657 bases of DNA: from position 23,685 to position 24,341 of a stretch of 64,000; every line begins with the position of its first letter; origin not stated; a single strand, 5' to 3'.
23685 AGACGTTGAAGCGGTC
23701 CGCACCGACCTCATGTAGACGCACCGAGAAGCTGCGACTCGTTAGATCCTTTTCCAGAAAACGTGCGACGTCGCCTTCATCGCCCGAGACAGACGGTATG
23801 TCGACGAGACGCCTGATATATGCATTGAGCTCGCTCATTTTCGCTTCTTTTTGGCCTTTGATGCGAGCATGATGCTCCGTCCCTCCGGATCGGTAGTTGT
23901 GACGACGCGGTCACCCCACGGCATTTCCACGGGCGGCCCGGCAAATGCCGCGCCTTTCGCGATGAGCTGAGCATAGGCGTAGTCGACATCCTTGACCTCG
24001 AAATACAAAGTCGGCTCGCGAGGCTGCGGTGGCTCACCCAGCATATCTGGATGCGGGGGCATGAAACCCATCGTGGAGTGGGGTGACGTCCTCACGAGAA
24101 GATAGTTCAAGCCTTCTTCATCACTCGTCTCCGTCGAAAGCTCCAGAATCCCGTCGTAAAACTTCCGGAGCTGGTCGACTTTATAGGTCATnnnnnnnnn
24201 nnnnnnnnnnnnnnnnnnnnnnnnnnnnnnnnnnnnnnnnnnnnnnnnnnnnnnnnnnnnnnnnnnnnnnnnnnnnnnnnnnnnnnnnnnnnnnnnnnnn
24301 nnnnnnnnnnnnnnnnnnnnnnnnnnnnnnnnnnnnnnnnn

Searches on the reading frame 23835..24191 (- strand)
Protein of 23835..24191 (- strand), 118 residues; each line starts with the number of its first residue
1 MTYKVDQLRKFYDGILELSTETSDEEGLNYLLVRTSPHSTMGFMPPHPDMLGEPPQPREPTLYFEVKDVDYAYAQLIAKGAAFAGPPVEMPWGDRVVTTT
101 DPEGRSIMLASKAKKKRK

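Call 3: search_protein_families(library=pfam, proteins=[window:23835-24191:-], max_evalue=1)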
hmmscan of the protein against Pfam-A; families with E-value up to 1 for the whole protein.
window:23835-24191:- (118 aa): 3 families
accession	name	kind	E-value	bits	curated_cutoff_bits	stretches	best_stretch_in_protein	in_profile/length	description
PF12681.13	Glyoxalase_2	-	1.5e-06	28.5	30.1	1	5-109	11-113/118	Glyoxalase-like domain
PF00903.31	Glyoxalase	-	1.7e-06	28.9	20.6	1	31-107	44-119/121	Glyoxalase/Bleomycin resistance protein/Dioxygenase superfamily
PF18029.7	Glyoxalase_6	-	0.00055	21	23.6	1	5-107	9-103/106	Glyoxalase-like domain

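Call 4: search_protein_families(library=ncbifam, proteins=[window:23835-24191:-], max_evalue=1)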
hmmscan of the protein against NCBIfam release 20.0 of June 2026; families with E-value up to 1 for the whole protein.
window:23835-24191:- (118 aa): 3 families
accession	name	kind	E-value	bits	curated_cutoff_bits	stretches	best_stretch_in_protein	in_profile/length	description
NF002836.0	PRK03057.1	equivalog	0.0021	17.8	258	1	16-79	57-117/183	hypothetical protein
NF000483.1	BlmB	exception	0.023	14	625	1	70-109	258-297/301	bleomycin family antibiotic N-acetyltransferase BlmB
NF000485.1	TlmB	exception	0.14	11.4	625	1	61-112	239-291/292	bleomycin family antibiotic N-acetyltransferase TlmB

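Call 25: find_homologous_proteins(query=window:23838-24191:-, max_evalue=0.00001)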
Query window:23838-24191:- (118 aa): 65 proteins with E <= 0.00001 among 67 candidates.
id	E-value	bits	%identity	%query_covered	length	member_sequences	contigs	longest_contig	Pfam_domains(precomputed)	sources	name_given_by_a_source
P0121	6.7e-74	263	100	100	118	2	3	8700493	PF12681.14,PF00903.32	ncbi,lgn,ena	-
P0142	1.0e-67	243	95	92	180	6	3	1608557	PF12681.14,PF00903.32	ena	-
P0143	2.5e-66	239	94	94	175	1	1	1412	PF12681.14,PF00903.32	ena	-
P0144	3.4e-65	235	92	94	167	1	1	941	PF12681.14,PF00903.32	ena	-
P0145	8.5e-65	234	92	100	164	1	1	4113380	PF12681.14,PF00903.32,PF18029.8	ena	-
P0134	9.1e-65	234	91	100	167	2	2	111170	PF12681.14,PF00903.32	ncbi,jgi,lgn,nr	ncbi:MAG: hypothetical protein E2P02_30190 [Acidobacteria bacterium]|nr:MAG: hypothetical protein E2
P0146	9.0e-64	231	89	92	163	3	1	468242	PF12681.14,PF00903.32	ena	-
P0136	9.4e-64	231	89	100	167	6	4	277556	PF12681.14,PF00903.32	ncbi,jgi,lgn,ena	jgi:predicted enzyme related to lactoylglutathione lyase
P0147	9.8e-64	231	90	94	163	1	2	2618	PF12681.14,PF00903.32,PF18029.8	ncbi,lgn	-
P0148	9.8e-64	231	90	94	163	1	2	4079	PF12681.14,PF00903.32,PF18029.8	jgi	-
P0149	2.7e-63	229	89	94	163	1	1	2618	PF12681.14,PF00903.32,PF18029.8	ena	-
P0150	2.8e-63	229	89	94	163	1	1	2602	PF12681.14,PF00903.32,PF18029.8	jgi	-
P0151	2.8e-63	229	89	94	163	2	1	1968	PF12681.14,PF00903.32,PF18029.8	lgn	-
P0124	3.6e-63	229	88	92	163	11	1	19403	PF12681.14,PF00903.32,PF18029.8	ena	-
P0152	3.8e-63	229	89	100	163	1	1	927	PF12681.14,PF00903.32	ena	-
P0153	1.7e-57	211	81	100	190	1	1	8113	PF12681.14,PF00903.32,PF18029.8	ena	-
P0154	1.4e-56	208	82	99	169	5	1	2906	PF12681.14,PF00903.32,PF18029.8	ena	-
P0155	1.5e-56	207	80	99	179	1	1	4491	PF12681.14,PF00903.32,PF18029.8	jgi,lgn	-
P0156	2.3e-56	207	83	99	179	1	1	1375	PF12681.14,PF00903.32,PF18029.8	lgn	-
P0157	1.7e-55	204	82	99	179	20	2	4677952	PF12681.14,PF00903.32,PF18029.8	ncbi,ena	-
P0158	3.2e-55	203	84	97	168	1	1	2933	PF12681.14,PF00903.32,PF18029.8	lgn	-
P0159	5.3e-55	202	81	100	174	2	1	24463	PF12681.14,PF00903.32,PF18029.8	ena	-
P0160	7.6e-55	202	80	98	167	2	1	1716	PF12681.14,PF00903.32,PF18029.8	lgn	-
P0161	1.4e-54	201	80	99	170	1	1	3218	PF12681.14,PF00903.32,PF18029.8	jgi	jgi:predicted enzyme related to lactoylglutathione lyase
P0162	2.5e-54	200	80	92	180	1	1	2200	PF12681.14,PF00903.32,PF18029.8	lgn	-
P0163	4.2e-54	200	79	98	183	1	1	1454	PF12681.14,PF00903.32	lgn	-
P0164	5.3e-54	199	79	100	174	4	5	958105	PF12681.14,PF00903.32,PF18029.8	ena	-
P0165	6.8e-54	199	79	98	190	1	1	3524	PF12681.14,PF00903.32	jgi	jgi:predicted enzyme related to lactoylglutathione lyase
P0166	2.5e-53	197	78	100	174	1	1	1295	PF12681.14,PF00903.32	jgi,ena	-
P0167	2.6e-53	197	80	100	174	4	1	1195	PF12681.14,PF00903.32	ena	-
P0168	2.9e-53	197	79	99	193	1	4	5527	PF12681.14,PF00903.32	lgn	-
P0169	3.6e-53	197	79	99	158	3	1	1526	PF12681.14,PF00903.32,PF18029.8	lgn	-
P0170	4.9e-53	196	78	100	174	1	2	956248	PF12681.14,PF00903.32,PF18029.8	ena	-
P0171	5.4e-53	196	80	98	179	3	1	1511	PF12681.14,PF00903.32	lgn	-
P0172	5.9e-53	196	79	99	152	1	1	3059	PF12681.14,PF00903.32,PF18029.8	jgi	-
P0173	1.1e-52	195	79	98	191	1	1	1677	PF12681.14,PF00903.32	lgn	-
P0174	2.6e-51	191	76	99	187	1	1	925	PF12681.14,PF00903.32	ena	-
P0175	2.9e-51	190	78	99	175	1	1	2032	PF00903.32,PF18029.8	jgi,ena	-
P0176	1.1e-50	189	77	99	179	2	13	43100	PF12681.14,PF00903.32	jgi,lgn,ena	jgi:predicted enzyme related to lactoylglutathione lyase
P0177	7.4e-49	183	71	99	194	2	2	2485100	PF12681.14,PF00903.32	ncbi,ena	-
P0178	3.2e-48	181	69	99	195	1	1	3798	PF12681.14,PF00903.32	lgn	-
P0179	3.4e-47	177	68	99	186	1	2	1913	PF12681.14,PF00903.32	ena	-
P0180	8.5e-47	176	67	99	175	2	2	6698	PF12681.14,PF00903.32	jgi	jgi:predicted enzyme related to lactoylglutathione lyase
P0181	2.1e-46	175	67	99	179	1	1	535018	PF12681.14,PF00903.32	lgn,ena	-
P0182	4.4e-46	174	66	99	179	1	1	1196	PF12681.14,PF00903.32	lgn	-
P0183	6.2e-46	173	67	99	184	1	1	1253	PF12681.14,PF00903.32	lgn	-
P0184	9.9e-46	173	67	99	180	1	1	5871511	PF12681.14,PF00903.32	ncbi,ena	-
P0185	1.4e-45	172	67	99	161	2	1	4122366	PF12681.14,PF00903.32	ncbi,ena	-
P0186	3.8e-45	171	65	99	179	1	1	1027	PF12681.14,PF00903.32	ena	-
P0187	2.2e-44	168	67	97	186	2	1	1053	PF12681.14,PF00903.32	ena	-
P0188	4.6e-43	164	64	99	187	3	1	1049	PF12681.14,PF00903.32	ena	-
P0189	1.0e-42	163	65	98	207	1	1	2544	PF12681.14,PF00903.32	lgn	-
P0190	3.0e-42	161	64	99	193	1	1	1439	PF12681.14,PF00903.32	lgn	-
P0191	4.8e-42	161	63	99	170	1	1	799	PF12681.14,PF00903.32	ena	-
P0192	8.0e-41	157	65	96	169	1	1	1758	PF12681.14,PF00903.32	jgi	jgi:predicted enzyme related to lactoylglutathione lyase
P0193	8.8e-41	157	63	97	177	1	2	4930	PF12681.14,PF00903.32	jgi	jgi:predicted enzyme related to lactoylglutathione lyase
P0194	4.7e-40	154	63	95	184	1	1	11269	PF00903.32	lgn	-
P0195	9.6e-40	153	62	97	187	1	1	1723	PF12681.14,PF00903.32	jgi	jgi:predicted enzyme related to lactoylglutathione lyase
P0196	4.6e-39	151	61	97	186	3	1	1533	PF12681.14,PF00903.32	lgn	-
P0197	6.5e-37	144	57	97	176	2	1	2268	PF12681.14,PF00903.32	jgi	jgi:predicted enzyme related to lactoylglutathione lyase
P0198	1.7e-35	140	58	95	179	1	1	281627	PF00903.32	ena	-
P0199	1.2e-29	121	56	94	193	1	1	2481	PF12681.14,PF00903.32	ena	-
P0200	1.0e-28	118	52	97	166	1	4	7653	PF19581.5,PF12681.14,PF00903.32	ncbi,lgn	-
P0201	2.0e-24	104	69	64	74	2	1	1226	PF12681.14,PF00903.32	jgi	jgi:uncharacterized glyoxalase superfamily protein PhnB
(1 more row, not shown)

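Call 45: predict_structure(alignment_id=A4)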
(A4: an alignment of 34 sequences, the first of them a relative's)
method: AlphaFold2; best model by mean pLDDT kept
length: 180 residues; sequences in the alignment: 34
mean_pLDDT: 71.3   pTM: 0.56
mean pLDDT of the five models: 71.3, 61.2, 58.5, 58.1, 56.3
residues with pLDDT >= 90: 13; 70-90: 91; 50-70: 52; < 50: 24
segments of 3 or more residues with pLDDT < 50: 1-3, 29-40, 44-47
pLDDT, mean of each block of 10 residues (from residue 1): 53 54 52 44 50 62 83 86 78 80 77 63 85 88 90 88 86 66
secondary structure, 60 per line:
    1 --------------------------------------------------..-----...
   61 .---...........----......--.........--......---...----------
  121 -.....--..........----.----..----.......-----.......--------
elements in order: E58-61 H65-75 E80-85 E88-96 E99-104 E122-126 H129-138 E154-160 E166-172

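Call 47: fold_search(model_id=the predicted structure, library=pdb)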
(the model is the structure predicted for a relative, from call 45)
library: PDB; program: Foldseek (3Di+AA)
matches with E <= 10: 1235; with E <= 0.001: 324
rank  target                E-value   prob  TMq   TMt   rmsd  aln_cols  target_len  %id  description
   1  5umq_B                1.4e-08  1.00  0.58  0.80   3.4       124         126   18  Crystal structure of TnmS1, an antibiotic binding protein from Streptomyces sp. CB03234 (released 2018-07-04)
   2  5umq_A                1.5e-08  1.00  0.56  0.78   3.4       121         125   19  Crystal structure of TnmS1, an antibiotic binding protein from Streptomyces sp. CB03234 (released 2018-07-04)
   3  4hc5_A                3.2e-08  1.00  0.52  0.71   5.3       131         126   24  Crystal structure of member of Glyoxalase/bleomycin resistance protein/dioxygenase superfamily from Sphaerobacter ther (released 2012-11-28)
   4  4hc5_C                3.9e-08  1.00  0.51  0.70   4.4       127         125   22  Crystal structure of member of Glyoxalase/bleomycin resistance protein/dioxygenase superfamily from Sphaerobacter ther (released 2012-11-28)
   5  4mym                  4.4e-08  1.00  0.55  0.64   5.1       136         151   18  Crystal structure of a glyoxalase/ bleomycin resistance protein/ dioxygenase from Nocardioides (released 2013-12-25)
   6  4hc5_D                4.4e-08  1.00  0.51  0.67   7.9       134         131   22  Crystal structure of member of Glyoxalase/bleomycin resistance protein/dioxygenase superfamily from Sphaerobacter ther (released 2012-11-28)
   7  3ey7_B                1.7e-07  1.00  0.50  0.68   5.7       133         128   17  Structure from the mobile metagenome of V. Cholerae. Integron cassette protein VCH_CASS1 (released 2009-01-13)
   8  3hnq_A                2.1e-07  1.00  0.51  0.70   5.7       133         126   16  Crystal Structure of Virulence protein STM3117 from Salmonella typhimurium. Northeast Structural Genomics Consortium t (released 2009-06-30)
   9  3ey8_A                2.4e-07  1.00  0.50  0.68   5.6       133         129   19  Structure from the mobile metagenome of V. Pseudocholerae. VPC_CASS1 (released 2009-01-13)
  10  3r4q_C                3.4e-07  1.00  0.48  0.63   5.9       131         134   14  Crystal structure of Lactoylglutathione lyase from Agrobacterium tumefaciens (released 2011-04-06)
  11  3e5d                  3.6e-07  1.00  0.52  0.70   3.6       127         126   19  Crystal structure of a putative glyoxalase i (lmof2365_0426) from listeria monocytogenes str. 4b f2365 at 2.70 A resolut (released 2008-08-26)
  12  3ey8_B                3.6e-07  1.00  0.50  0.67   5.6       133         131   18  Structure from the mobile metagenome of V. Pseudocholerae. VPC_CASS1 (released 2009-01-13)
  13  5umx_A                3.9e-07  1.00  0.55  0.79   4.7       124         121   22  Crystal structure of TnmS3 in complex with riboflavin (released 2018-07-04)
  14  3r4q_A                3.9e-07  1.00  0.49  0.62   6.3       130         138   13  Crystal structure of Lactoylglutathione lyase from Agrobacterium tumefaciens (released 2011-04-06)
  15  5umw_E                4.7e-07  1.00  0.55  0.73   3.8       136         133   20  Crystal structure of TnmS2, an antibiotic binding protein from Streptomyces sp. CB03234 (released 2018-07-04)
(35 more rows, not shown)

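Call 63: search_protein_families(library=padloc, proteins=[P0142], max_evalue=0.01)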
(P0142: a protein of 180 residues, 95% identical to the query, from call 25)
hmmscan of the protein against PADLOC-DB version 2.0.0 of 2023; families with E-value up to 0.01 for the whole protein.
P0142 (180 aa): 0 families

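Call 64: search_protein_families(library=pfam, proteins=[P0142, P0122, P0165, P0189], max_evalue=1)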
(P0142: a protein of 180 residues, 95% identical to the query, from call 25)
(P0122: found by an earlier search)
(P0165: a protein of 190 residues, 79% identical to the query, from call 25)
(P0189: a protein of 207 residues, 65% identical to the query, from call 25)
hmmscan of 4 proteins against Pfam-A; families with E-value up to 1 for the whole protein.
P0142 (180 aa): 4 families
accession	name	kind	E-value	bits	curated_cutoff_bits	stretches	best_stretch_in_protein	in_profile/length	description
PF00903.31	Glyoxalase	-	3e-07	31.3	20.6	1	57-168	4-120/121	Glyoxalase/Bleomycin resistance protein/Dioxygenase superfamily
PF12681.13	Glyoxalase_2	-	4e-07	30.4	30.1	1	64-169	10-113/118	Glyoxalase-like domain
PF18029.7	Glyoxalase_6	-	1.8e-05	25.8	23.6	1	62-167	6-103/106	Glyoxalase-like domain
PF08496.15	Peptidase_S49_N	-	0.27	11.7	27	1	5-84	52-124/147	Peptidase family S49 N-terminal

P0122 (174 aa): 4 families
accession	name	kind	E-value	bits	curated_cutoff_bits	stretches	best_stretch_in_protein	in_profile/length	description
PF00903.31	Glyoxalase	-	3.1e-08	34.4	20.6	1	53-163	4-119/121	Glyoxalase/Bleomycin resistance protein/Dioxygenase superfamily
PF12681.13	Glyoxalase_2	-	2e-06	28.2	30.1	1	60-165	10-113/118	Glyoxalase-like domain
PF18029.7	Glyoxalase_6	-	0.00016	22.8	23.6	1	58-163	6-103/106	Glyoxalase-like domain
PF08496.15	Peptidase_S49_N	-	0.82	10.2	27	0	5-81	52-125/147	Peptidase family S49 N-terminal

P0165 (190 aa): 4 families
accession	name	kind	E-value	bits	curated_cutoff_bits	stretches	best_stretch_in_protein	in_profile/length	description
PF00903.31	Glyoxalase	-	6.3e-09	36.7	20.6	1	69-178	3-117/121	Glyoxalase/Bleomycin resistance protein/Dioxygenase superfamily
PF12681.13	Glyoxalase_2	-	3e-07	30.8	30.1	1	77-182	10-113/118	Glyoxalase-like domain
PF18029.7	Glyoxalase_6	-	7.8e-05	23.7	23.6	1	76-180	7-103/106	Glyoxalase-like domain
PF19581.5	Glyoxalase_7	-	0.07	13.5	23.6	1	133-186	76-130/133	Glyoxalase superfamily protein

P0189 (207 aa): 3 families
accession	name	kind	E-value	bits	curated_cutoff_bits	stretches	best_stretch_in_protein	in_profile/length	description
PF00903.31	Glyoxalase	-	7.2e-11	43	20.6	1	87-199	3-120/121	Glyoxalase/Bleomycin resistance protein/Dioxygenase superfamily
PF12681.13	Glyoxalase_2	-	2.2e-06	28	30.1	1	95-200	10-113/118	Glyoxalase-like domain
PF18029.7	Glyoxalase_6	-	0.00012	23.1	23.6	1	93-198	6-103/106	Glyoxalase-like domain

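Call 66: search_protein_representatives(protein=window:23838-24191:-)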
Query: 118 residues. Proteins with E-value up to 0.001 (for the whole library): 505; up to 1e-10: 44; up to 1e-30: 1. The best 150 are listed.
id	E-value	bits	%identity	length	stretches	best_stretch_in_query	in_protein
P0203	1.7e-42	160.5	65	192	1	1-114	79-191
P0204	3.9e-30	120.6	61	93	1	26-113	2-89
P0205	5.2e-27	110.5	55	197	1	2-111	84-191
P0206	6.6e-21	90.8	43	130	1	2-113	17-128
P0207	4.7e-20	88.1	45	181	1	2-115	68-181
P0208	5.1e-20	88.0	38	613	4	54-114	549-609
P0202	5.6e-19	84.6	93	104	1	1-46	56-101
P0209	6.0e-19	84.5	49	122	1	27-113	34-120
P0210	7.6e-19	84.2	43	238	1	4-114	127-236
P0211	1.6e-18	83.2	45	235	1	2-112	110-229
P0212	3.4e-18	82.1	33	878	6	49-111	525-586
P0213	8.4e-17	77.6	33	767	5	53-112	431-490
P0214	9.0e-17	77.5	38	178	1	3-116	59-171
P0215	6.8e-16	74.7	35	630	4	57-113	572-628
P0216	1.4e-15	73.6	38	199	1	6-114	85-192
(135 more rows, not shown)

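Call 71: find_related_loci(query=A6, collection=metagenome_contigs, flank=5000)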
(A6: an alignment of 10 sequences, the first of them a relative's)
Query A6 (238 aa) in metagenome_contigs; peptide patterns used: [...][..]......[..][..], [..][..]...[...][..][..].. (x = any residue, [..] = any of these).
398 stretches matched a pattern; 143 encode a relative of the query (tblastn E <= 1e-3); the best 80 are kept; 80 distinct loci.
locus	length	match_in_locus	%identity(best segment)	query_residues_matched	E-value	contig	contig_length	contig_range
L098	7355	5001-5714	100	1-238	2e-155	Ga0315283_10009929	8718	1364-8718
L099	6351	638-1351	100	1-238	1e-155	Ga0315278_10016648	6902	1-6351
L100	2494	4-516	75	75-238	6e-81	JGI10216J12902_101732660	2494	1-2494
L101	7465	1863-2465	56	25-238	5e-60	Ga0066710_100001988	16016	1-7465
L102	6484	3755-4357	56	25-238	5e-59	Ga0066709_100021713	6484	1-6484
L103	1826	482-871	72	109-238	6e-57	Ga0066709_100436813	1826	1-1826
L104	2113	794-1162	63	111-233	2e-55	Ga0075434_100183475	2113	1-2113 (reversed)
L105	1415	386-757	62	112-235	1e-56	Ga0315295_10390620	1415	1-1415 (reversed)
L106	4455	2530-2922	57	107-237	2e-53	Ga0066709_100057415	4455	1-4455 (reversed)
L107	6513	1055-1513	52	77-237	5e-53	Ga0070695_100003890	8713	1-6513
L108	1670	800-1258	55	81-233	2e-54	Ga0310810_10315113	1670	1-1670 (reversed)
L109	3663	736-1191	52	74-233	3e-52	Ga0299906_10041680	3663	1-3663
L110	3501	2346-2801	52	74-233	3e-52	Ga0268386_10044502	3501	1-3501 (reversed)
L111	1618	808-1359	45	61-236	3e-53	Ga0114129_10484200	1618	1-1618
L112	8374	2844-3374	50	55-237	9e-52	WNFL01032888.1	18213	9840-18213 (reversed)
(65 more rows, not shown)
